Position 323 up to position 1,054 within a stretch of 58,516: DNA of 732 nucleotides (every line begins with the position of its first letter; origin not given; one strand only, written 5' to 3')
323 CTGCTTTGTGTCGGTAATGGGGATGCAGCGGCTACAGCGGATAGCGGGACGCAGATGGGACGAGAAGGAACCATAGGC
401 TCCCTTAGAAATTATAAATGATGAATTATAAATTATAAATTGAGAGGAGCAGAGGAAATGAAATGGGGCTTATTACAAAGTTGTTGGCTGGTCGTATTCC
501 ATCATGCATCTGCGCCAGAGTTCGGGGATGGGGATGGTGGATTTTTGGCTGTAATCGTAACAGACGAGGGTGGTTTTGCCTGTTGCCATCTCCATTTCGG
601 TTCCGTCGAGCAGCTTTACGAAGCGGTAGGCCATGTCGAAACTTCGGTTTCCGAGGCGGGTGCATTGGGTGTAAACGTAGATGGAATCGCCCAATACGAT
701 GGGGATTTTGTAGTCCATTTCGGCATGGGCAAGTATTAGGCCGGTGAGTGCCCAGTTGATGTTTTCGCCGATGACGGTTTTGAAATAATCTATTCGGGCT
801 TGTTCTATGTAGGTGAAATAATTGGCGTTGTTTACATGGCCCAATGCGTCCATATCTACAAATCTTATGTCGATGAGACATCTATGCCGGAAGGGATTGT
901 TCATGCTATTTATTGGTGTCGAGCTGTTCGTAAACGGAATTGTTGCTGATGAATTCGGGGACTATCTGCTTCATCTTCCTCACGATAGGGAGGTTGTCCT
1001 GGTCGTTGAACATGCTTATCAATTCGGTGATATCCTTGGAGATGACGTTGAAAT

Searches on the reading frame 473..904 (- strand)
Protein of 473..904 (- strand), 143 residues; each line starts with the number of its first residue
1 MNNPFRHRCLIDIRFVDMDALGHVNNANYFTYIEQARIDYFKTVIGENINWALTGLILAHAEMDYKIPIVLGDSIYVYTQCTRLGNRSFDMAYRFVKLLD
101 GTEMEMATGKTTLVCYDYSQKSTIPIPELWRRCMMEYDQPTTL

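Call 17: search_protein_families(library=pfam, proteins=[window:473-904:-])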
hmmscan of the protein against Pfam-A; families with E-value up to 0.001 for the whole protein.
window:473-904:- (143 aa): 3 families
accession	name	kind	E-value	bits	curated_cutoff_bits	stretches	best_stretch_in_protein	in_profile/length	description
PF13279.12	4HBT_2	-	6e-22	78.8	25.5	1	14-128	2-116/122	Thioesterase-like superfamily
PF03061.28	4HBT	-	2.3e-13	50.7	20.6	1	22-97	2-72/79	Thioesterase superfamily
PF20791.3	Acyl-ACP_TE_C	-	2.5e-06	28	21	1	11-80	12-70/101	Acyl-ACP thioesterase C-terminal domain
